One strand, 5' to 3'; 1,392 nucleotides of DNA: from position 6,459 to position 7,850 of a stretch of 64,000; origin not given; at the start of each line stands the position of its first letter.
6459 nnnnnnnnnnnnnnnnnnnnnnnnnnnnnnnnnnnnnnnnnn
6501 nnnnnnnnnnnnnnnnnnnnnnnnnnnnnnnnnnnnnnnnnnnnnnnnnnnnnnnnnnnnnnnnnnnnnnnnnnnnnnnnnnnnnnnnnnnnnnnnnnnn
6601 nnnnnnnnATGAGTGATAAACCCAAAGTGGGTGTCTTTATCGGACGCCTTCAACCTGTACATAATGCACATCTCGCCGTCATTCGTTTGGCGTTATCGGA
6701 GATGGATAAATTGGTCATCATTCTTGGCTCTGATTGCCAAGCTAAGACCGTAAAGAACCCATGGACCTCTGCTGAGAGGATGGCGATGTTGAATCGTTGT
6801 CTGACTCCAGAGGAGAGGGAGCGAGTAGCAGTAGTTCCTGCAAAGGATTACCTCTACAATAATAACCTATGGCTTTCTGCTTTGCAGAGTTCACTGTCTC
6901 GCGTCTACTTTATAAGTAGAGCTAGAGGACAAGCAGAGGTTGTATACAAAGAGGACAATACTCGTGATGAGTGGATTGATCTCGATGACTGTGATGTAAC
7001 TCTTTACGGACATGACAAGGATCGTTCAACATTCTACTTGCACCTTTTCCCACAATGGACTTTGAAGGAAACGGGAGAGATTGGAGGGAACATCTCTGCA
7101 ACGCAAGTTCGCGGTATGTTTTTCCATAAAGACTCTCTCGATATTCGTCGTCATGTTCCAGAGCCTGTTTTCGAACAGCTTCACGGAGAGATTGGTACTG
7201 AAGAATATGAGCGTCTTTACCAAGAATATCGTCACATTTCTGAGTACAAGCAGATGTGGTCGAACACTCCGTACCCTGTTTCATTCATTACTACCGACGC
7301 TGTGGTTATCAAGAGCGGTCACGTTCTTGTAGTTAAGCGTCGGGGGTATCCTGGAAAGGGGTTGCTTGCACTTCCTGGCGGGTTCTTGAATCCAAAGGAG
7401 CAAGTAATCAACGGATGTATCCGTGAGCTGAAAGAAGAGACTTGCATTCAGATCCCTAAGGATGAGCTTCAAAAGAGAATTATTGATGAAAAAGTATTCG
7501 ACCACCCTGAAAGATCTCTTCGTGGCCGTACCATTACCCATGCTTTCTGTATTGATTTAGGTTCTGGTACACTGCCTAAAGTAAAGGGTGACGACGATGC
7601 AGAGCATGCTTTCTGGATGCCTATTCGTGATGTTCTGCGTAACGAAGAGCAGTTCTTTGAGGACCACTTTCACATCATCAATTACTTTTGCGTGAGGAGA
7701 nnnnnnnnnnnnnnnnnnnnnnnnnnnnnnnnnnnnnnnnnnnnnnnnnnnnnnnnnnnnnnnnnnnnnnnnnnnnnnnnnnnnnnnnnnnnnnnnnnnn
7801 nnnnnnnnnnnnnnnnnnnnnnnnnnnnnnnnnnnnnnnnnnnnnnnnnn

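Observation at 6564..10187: NAD+ salvage module with a duplicated 45-nt leader on both genes; NADAR gene and a dead HNH in between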

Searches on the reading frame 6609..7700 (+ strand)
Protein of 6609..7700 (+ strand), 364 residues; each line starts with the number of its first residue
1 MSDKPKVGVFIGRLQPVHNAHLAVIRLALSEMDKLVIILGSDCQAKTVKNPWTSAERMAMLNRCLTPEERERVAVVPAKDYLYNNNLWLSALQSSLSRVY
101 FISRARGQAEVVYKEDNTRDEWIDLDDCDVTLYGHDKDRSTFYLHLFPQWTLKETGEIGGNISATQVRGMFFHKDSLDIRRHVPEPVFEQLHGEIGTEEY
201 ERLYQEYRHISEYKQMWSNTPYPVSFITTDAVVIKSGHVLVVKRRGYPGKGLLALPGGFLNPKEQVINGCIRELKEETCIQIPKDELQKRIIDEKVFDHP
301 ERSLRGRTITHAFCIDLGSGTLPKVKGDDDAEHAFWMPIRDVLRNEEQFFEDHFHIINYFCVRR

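Call 45: search_protein_families(library=pfam, proteins=[window:6609-7700:+], max_evalue=0.01)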
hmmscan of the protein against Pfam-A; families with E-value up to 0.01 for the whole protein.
window:6609-7700:+ (364 aa): 2 families
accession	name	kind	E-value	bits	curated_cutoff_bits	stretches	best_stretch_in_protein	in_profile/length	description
PF00293.34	NUDIX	-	1.4e-14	54.7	21.1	1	231-355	8-129/134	NUDIX domain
PF01467.32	CTP_transf_like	-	1e-12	48.8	21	1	9-132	1-85/133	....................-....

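Call 66: find_related_loci(query=A8, collection=viral_contigs, flank=2500)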
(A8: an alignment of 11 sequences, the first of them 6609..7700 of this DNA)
Query A8 (364 aa) in viral_contigs; peptide patterns used: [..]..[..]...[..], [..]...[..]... (x = any residue, [..] = any of these).
600 stretches matched a pattern (row limit reached: there are more); 393 encode a relative of the query (tblastn E <= 1e-3); the best 80 are kept; 80 distinct loci.
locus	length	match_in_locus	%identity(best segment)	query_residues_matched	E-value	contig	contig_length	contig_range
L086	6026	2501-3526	61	4-363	5e-153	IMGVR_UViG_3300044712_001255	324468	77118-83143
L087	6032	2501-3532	60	6-360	6e-147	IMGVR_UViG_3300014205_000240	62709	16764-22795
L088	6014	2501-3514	53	8-363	3e-130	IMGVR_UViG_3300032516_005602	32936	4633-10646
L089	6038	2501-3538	57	4-363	6e-146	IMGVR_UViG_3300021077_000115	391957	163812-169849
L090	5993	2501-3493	51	8-363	5e-121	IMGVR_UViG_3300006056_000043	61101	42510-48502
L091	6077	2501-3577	46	2-358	3e-114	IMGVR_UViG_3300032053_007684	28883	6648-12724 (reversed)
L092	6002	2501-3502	47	8-363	3e-112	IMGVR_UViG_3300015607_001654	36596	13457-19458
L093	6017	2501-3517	47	3-361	2e-110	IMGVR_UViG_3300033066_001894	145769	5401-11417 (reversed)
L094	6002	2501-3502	48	6-363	2e-108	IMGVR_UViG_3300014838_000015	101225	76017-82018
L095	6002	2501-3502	48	6-363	2e-108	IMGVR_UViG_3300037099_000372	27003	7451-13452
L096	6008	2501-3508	46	9-363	4e-107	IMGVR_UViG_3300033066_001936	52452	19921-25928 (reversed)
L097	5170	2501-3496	47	8-363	1e-105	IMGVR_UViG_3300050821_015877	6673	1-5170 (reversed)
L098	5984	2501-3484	45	9-361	5e-104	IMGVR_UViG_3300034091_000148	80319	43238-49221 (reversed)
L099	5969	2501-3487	48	8-361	3e-102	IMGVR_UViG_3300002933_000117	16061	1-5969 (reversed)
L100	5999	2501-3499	47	8-363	2e-100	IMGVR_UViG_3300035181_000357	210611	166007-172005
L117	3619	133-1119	43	9-361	2e-89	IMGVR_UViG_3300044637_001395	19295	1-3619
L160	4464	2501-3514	43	1-360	4e-82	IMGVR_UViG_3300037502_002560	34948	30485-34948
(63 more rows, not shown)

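Call 75: search_dna_similar(query=L160:2501-3514:+, collection=phages, mode=protein, max_rows=25)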
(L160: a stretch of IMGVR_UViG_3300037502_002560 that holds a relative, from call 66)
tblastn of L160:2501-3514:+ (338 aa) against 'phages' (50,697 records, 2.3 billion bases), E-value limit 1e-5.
Records with a match: 481; places in all: 482; records where one place covers at least 80% of the query: 459.
Best place of each record, by identity: <60% 481.
By first word of the organism name: Klebsiella 125; Vibrio 63; Aeromonas 55; Caulobacter 39; Stenotrophomonas 21; Cronobacter 20; Enterobacter 20; Citrobacter 12; Escherichia 10; Xanthomonas 8; and 39 more.
By host as written in the record: Klebsiella pneumoniae 59; - 56; Caulobacter vibrioides CB15 22; Aeromonas salmonicida 20; Stenotrophomonas maltophilia 15; Aeromonas hydrophila BIOTECH 10089 12; Cronobacter sakazakii 11; Aeromonas hydrophila 9; and 153 more.
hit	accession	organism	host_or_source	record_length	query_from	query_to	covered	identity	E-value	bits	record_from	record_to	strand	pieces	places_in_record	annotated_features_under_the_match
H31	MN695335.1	Synechococcus phage B23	Synechoccus sp.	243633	1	338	100%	52.3%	9e-108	350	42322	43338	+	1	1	nicotinamide-nucleotide adenylyltransferase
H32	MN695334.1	Synechococcus phage B3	Synechoccus sp.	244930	1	338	100%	52.3%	5e-107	348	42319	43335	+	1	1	nicotinamide-nucleotide adenylyltransferase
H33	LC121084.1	Ralstonia phage RSP15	-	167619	1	335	99%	46.9%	3e-88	295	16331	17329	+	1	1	bifunctional nicotinamide mononucleotide ...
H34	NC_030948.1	Ralstonia phage RSP15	-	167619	1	335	99%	46.9%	3e-88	295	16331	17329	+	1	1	cytidyltransferase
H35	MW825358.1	Xanthomonas phage vB_XciM_LucasX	Xanthomonas citri 306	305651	1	338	100%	45.3%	5e-91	302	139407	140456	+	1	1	nicotinamide-nucleotide adenylyltransferase, NadM family / ADP-ribose ...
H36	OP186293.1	Rhodobacter phage RcXuper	Rhodobacter capsulatus YW1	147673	5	335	98%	45.1%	8e-81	273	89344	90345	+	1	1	bifunctional nicotinamide mononucleotide adenylyltransferase/ ...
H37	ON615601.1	Synechococcus phage BUCT-ZZ01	Synechococcus elongatus PCC 7942 = ...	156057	1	338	100%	43.9%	4e-81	274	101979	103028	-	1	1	nicotinamide-nucleotide adenylyltransferase, NadM family / ADP-ribose ...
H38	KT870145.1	Roseobacter phage DSS3P8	Ruegeria pomeroyi DSS-3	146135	5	336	98%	44.6%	9e-79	267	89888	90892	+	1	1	NadM family nicotinamide-nucleotide adenylyltransferase / ADP-ribose ...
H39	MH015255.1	Ruegeria phage vB_RpoS-V10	Ruegeria pomeroyi DSS-3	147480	5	336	98%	44.6%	9e-79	267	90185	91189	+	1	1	bifunctional nicotinamide mononucleotide adenylyltransferase/ ...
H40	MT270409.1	Phaeobacter phage MD18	Phaeobacter inhibens DSM 17395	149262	5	335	98%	44.2%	5e-81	274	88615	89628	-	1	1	nicotinamide-nucleotide adenylyltransferase, NadM family / ADP-ribose ...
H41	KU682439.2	Stenotrophomonas phage vB_SmaS-DLP_6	Stenotrophomonas maltophilia D1571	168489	1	336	99%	42.7%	9e-73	250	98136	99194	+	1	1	ADP-ribose pyrophosphatase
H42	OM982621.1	Pseudomonas phage Astolliot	Pseudomonas syringae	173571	1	335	99%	42.7%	4e-68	237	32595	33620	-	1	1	nicotinate mononucleotide adenylyltransferase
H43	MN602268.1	Bacteriophage DSS3_MAL1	-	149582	5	335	98%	43.1%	3e-84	283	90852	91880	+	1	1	bifunctional NMN adenylyltransferase/nudix hydrolase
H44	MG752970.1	Ralstonia phage RsoM2USA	Ralstonia solanacearum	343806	1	334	99%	42.6%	1e-78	267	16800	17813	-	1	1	hypothetical protein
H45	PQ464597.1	Pseudomonas phage Milchi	Pseudomonas poae Z9_5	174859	1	335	99%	41.8%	1e-65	229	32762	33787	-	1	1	cytidyltransferase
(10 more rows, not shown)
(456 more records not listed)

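Call 76: search_dna_similar(query=L117:118-1119:+, collection=phages, mode=protein, max_rows=25)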
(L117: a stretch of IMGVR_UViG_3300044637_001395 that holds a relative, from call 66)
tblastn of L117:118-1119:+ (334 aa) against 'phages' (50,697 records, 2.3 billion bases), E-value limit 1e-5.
Records with a match: 488; places in all: 490; records where one place covers at least 80% of the query: 460.
Best place of each record, by identity: <60% 488.
By first word of the organism name: Klebsiella 125; Vibrio 63; Aeromonas 55; Caulobacter 39; Stenotrophomonas 21; Cronobacter 20; Enterobacter 20; Citrobacter 12; Escherichia 10; Xanthomonas 8; and 39 more.
By host as written in the record: - 59; Klebsiella pneumoniae 59; Caulobacter vibrioides CB15 22; Aeromonas salmonicida 20; Stenotrophomonas maltophilia 15; Aeromonas hydrophila BIOTECH 10089 12; Cronobacter sakazakii 11; Klebsiella sp. M5a1 9; and 154 more.
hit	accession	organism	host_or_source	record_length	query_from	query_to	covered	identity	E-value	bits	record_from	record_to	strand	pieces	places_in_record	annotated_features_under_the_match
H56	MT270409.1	Phaeobacter phage MD18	Phaeobacter inhibens DSM 17395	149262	3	330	98%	53.5%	9e-102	333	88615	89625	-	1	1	nicotinamide-nucleotide adenylyltransferase, NadM family / ADP-ribose ...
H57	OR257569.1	Ruegeria phage RpAliso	Ruegeria pomeroyi DSS-3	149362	3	330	98%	52.5%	4e-104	340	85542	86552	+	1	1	bifunctional nicotinamide mononucleotide adenylyltransferase/ ...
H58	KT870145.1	Roseobacter phage DSS3P8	Ruegeria pomeroyi DSS-3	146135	3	333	99%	51.2%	1e-99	327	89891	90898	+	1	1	NadM family nicotinamide-nucleotide adenylyltransferase / ADP-ribose ...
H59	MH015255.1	Ruegeria phage vB_RpoS-V10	Ruegeria pomeroyi DSS-3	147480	3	333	99%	51.2%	1e-99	327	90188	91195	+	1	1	bifunctional nicotinamide mononucleotide adenylyltransferase/ ...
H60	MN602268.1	Bacteriophage DSS3_MAL1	-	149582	3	330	98%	50.9%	1e-102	335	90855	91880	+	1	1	bifunctional NMN adenylyltransferase/nudix hydrolase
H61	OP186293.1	Rhodobacter phage RcXuper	Rhodobacter capsulatus YW1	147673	3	333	99%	50.1%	7e-99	325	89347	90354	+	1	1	bifunctional nicotinamide mononucleotide adenylyltransferase/ ...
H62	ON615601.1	Synechococcus phage BUCT-ZZ01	Synechococcus elongatus PCC 7942 = ...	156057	6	333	98%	46.8%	2e-89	298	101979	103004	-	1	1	nicotinamide-nucleotide adenylyltransferase, NadM family / ADP-ribose ...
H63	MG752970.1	Ralstonia phage RsoM2USA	Ralstonia solanacearum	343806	3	334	99%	44.4%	2e-72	249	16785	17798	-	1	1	hypothetical protein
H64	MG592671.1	Vibrio phage 2.275.O._10N.286.54.E11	Vibrio cyclitrophicus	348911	7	334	98%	43.8%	4e-81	274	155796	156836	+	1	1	nicotinamide mononucleotide adenylyltransferase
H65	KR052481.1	Sinorhizobium phage phiM19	Sinorhizobium meliloti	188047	3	334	99%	43.2%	1e-80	272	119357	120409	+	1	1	bifunctional nicotinamide/nicotinate mononucleotide ...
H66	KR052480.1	Sinorhizobium phage phiM7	Sinorhizobium meliloti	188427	3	334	99%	43.2%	1e-80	272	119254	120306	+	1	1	bifunctional nicotinamide/nicotinate mononucleotide ...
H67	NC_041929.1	Sinorhizobium phage phiM7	Sinorhizobium meliloti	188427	3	334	99%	43.2%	1e-80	272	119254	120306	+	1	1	cytidyltransferase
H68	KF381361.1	Sinorhizobium phage phiM12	Sinorhizobium meliloti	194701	3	334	99%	43.2%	1e-80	272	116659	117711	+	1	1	bifunctional Nicotinamide/nicotinate mononucleotide ...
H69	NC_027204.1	Sinorhizobium phage phiM12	Sinorhizobium meliloti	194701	3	334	99%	43.2%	1e-80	272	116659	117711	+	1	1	cytidyltransferase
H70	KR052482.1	Sinorhizobium phage phiN3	Sinorhizobium meliloti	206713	3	334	99%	42.9%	4e-80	271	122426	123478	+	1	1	bifunctional nicotinamide/nicotinate mononucleotide ...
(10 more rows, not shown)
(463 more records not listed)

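Call 77: get_annotated_region(hit=H31, flank=2200)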
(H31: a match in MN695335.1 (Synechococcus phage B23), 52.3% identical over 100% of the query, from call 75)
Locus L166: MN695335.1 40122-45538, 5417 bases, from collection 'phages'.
description: Synechococcus phage B23, complete genome.
organism: Synechococcus phage B23 (NCBI taxid 2674977)
taxonomy: Viruses; Duplodnaviria; Heunggongvirae; Uroviricota; Caudoviricetes; Kyanoviridae
host: Synechoccus sp.; source: -; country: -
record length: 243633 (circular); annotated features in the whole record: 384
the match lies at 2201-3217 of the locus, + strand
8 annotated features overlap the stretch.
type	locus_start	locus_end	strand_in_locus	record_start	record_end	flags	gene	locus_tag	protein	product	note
CDS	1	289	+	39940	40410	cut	-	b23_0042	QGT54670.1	hypothetical protein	gp42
CDS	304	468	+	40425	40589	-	-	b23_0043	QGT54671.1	hypothetical protein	gp43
CDS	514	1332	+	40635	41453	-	-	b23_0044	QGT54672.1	hypothetical protein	gp44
CDS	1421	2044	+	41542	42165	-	-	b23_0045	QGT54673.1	translation initiation factor 2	gp45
CDS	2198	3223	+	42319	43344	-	-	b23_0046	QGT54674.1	nicotinamide-nucleotide adenylyltransferase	gp46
CDS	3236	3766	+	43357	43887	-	-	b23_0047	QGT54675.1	hypothetical protein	gp47; Phage protein (ACLAME 1218)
CDS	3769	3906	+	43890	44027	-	-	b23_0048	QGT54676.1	hypothetical protein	gp48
CDS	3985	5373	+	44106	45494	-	-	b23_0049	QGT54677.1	nicotinamide phosphoribosyltransferase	gp49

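Call 78: get_annotated_region(hit=H33, flank=2200)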
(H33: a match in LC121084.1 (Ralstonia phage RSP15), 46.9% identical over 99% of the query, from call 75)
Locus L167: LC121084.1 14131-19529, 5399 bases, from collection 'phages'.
description: Ralstonia phage RSP15 DNA, complete genome.
organism: Ralstonia phage RSP15 (NCBI taxid 1785960)
taxonomy: Viruses; Duplodnaviria; Heunggongvirae; Uroviricota; Caudoviricetes; Ackermannviridae
host: -; source: -; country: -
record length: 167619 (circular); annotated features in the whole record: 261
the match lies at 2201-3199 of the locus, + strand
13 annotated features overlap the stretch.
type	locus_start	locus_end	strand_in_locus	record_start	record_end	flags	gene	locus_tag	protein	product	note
CDS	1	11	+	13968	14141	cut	-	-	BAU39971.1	hypothetical protein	ORF013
CDS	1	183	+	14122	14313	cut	-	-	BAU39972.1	hypothetical protein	ORF014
CDS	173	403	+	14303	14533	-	-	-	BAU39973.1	hypothetical protein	ORF015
CDS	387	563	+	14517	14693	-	-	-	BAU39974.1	hypothetical protein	ORF016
CDS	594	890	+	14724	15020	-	-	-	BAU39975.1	hypothetical protein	ORF017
CDS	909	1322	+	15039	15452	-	-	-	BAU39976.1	hypothetical protein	ORF018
CDS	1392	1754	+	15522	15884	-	-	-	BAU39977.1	hypothetical protein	ORF019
CDS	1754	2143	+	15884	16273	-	-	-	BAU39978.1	hypothetical protein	ORF020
CDS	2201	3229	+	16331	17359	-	-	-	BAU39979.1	bifunctional nicotinamide mononucleotide adenylyltransferase/ADP-ribose pyrophosphatase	ORF021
CDS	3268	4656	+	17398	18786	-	-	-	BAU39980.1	nicotinamide phosphoribosyltransferase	ORF022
CDS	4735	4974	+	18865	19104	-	-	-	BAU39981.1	hypothetical protein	ORF023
CDS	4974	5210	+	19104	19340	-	-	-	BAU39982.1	hypothetical protein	ORF024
CDS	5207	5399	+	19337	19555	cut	-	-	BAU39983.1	hypothetical protein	ORF025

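Call 79: get_annotated_region(hit=H56, flank=2200)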
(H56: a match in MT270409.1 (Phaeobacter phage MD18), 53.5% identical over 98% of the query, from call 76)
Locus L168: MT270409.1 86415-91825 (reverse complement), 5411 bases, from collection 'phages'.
description: Phaeobacter phage MD18, complete genome.
organism: Phaeobacter phage MD18 (NCBI taxid 2723761)
taxonomy: Viruses; Duplodnaviria; Heunggongvirae; Uroviricota; Caudoviricetes
host: Phaeobacter inhibens DSM 17395; source: -; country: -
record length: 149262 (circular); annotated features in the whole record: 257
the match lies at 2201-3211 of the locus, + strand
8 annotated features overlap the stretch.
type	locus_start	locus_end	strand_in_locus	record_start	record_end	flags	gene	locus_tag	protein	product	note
CDS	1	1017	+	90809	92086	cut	-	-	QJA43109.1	hypothetical protein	-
CDS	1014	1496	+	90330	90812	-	-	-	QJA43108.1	hypothetical protein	-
CDS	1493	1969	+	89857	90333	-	-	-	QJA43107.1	hypothetical protein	-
CDS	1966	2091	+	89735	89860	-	-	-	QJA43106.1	hypothetical protein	-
CDS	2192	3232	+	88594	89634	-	-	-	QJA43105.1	nicotinamide-nucleotide adenylyltransferase, NadM family / ADP-ribose pyrophosphatase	-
CDS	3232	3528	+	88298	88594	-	-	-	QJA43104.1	hypothetical protein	-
CDS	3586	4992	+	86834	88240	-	-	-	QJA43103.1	nicotinamide phosphoribosyltransferase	-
CDS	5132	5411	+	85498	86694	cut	-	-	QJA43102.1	hypothetical protein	-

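Call 80: get_annotated_region(hit=H68, flank=2200)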
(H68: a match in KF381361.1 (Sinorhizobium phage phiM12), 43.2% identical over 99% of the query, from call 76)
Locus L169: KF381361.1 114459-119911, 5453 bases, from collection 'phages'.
description: Sinorhizobium phage phiM12, complete genome.
organism: Sinorhizobium phage phiM12 (NCBI taxid 1357423)
taxonomy: Viruses; Duplodnaviria; Heunggongvirae; Uroviricota; Caudoviricetes; Emdodecavirus; Emdodecavirus M12
host: Sinorhizobium meliloti; source: -; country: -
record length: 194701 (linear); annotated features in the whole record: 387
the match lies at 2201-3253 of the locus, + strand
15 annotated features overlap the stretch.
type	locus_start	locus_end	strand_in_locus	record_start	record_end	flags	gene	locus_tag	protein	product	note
CDS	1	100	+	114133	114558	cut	-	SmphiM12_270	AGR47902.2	hypothetical protein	-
CDS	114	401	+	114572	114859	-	-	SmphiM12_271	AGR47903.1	hypothetical protein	contains domain glyc_debranch[TIGR01531], glycogen debranching enzyme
CDS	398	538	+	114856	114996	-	-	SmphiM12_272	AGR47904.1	hypothetical protein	YqeY[pfam09424], YqeY-like protein domain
CDS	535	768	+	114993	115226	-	-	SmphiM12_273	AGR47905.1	hypothetical protein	-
CDS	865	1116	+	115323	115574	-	-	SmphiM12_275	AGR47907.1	hypothetical protein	-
CDS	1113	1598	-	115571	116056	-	-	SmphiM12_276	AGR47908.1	hypothetical protein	-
CDS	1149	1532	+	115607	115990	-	-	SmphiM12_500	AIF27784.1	hypothetical protein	-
CDS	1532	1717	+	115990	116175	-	-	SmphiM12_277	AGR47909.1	hypothetical protein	-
CDS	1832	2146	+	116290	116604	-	-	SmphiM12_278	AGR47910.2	hypothetical protein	-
CDS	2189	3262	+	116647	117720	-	-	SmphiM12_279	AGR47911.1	bifunctional Nicotinamide/nicotinate mononucleotide adenylyltransferase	contains domains NMNAT_Nudix[cd02168], Nicotinamide/nicotinate mononucleotide adenylyltransferase; and COG1051, ...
CDS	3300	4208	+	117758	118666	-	-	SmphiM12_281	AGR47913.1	putative nicotinate phosphoribosyltransferase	contains domain NAPRTase[pfam04095], Nicotinate phosphoribosyltransferase (NAPRTase) family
CDS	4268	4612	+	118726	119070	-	-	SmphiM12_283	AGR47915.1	hypothetical protein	-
CDS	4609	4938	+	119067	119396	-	-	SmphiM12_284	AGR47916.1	hypothetical protein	-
CDS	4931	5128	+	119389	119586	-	-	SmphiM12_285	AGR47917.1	hypothetical protein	-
CDS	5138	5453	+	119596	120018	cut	-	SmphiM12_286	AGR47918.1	putative aminoacyl-tRNA hydrolase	-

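Call 90: search_dna_similar(query=window:6609-7700:+, collection=phages, mode=protein, max_rows=45, rows=spread)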
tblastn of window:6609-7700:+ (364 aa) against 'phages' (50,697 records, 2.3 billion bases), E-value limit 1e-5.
Records with a match: 477; places in all: 478; records where one place covers at least 80% of the query: 459.
Best place of each record, by identity: <60% 477.
By first word of the organism name: Klebsiella 125; Vibrio 63; Aeromonas 55; Caulobacter 39; Stenotrophomonas 21; Cronobacter 20; Enterobacter 20; Citrobacter 12; Escherichia 10; Xanthomonas 8; and 39 more.
By host as written in the record: Klebsiella pneumoniae 59; - 53; Caulobacter vibrioides CB15 22; Aeromonas salmonicida 20; Stenotrophomonas maltophilia 15; Aeromonas hydrophila BIOTECH 10089 12; Cronobacter sakazakii 11; Aeromonas hydrophila 9; and 154 more.
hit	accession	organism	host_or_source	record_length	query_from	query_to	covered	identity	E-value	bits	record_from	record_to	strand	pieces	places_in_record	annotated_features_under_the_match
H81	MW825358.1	Xanthomonas phage vB_XciM_LucasX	Xanthomonas citri 306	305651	9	361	97%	41.6%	2e-85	288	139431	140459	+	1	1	nicotinamide-nucleotide adenylyltransferase, NadM family / ADP-ribose ...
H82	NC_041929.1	Sinorhizobium phage phiM7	Sinorhizobium meliloti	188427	4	357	97%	39.0%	2e-68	239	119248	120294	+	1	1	cytidyltransferase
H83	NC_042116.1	Yersinia phage fHe-Yen9-04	-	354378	6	360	98%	38.0%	5e-62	220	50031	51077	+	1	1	g096: cytidyltransferase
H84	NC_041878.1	Pectobacterium phage vB_PcaM_CBB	Pectobacterium carotovorum subsp. ...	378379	6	360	98%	37.9%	4e-62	220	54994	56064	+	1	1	cytidyltransferase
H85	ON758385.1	Xanthomonas phage BUDD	Xanthomonas sp.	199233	7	358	97%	37.0%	2e-57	206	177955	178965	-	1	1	nicotinamide-nucleotide adenylyltransferase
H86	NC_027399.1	Klebsiella phage K64-1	Klebsiella pneumoniae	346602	4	357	97%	36.4%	5e-59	211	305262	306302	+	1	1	cytidyltransferase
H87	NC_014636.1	Aeromonas phage phiAS5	Aeromonas salmonicida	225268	1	360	99%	35.4%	8e-44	167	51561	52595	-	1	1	cytidyltransferase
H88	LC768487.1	Klebsiella phage phiKp_21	Klebsiella pneumoniae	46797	4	357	97%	35.3%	1e-56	204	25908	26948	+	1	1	bifunctional nicotinamide-nucleotide adenylyltransferase/Nudix ...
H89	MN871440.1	Aeromonas phage AsFcp_1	Aeromonas salmonicida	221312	8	360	97%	34.7%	2e-43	166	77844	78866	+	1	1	record has no annotation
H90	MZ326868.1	Stenotrophomonas phage Marzo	Stenotrophomonas maltophilia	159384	6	357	97%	34.7%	7e-59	211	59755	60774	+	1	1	bifunctional ADP-ribosyltransferase/ADP-ribosylpyrophosphatase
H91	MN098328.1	Stenotrophomonas phage Mendera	Stenotrophomonas maltophilia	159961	6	357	97%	34.7%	9e-59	211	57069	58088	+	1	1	nucleotidyl transferase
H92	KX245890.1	Citrobacter phage vB_CfrM_CfP1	waste water plant raw effluent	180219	8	361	97%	34.1%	7e-55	199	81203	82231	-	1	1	ADP-ribose pyrophosphatase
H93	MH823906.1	Citrobacter phage Maroon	Citrobacter freundii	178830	8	361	97%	33.8%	1e-51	190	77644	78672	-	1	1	nicotinamide-nucleotide adenylyltransferase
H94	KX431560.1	Cronobacter phage vB_CsaM_leN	Cronobacter sakazakii ATCC BAA894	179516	8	361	97%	33.8%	3e-51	189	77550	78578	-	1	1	putative bifunctional protein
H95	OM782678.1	Vibrio phage PC-Liy1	Vibrio sp.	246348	8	361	97%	33.5%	3e-51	189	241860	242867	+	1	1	NMN adenylyl transferase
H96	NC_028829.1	Vibrio phage ValKK3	Vibrio alginolyticus ATCC 17749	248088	8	361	97%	33.2%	3e-51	189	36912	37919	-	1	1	cytidyltransferase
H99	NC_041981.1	Klebsiella phage Miro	Klebsiella pneumoniae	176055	1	360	99%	32.2%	5e-48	179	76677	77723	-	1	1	cytidyltransferase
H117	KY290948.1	Aeromonas phage 44RR2.8t.2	Aeromonas salmonicida HER1098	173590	8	360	97%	30.4%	9e-33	135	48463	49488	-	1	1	NadM family nicotinamide-nucleotide adenylyltransferase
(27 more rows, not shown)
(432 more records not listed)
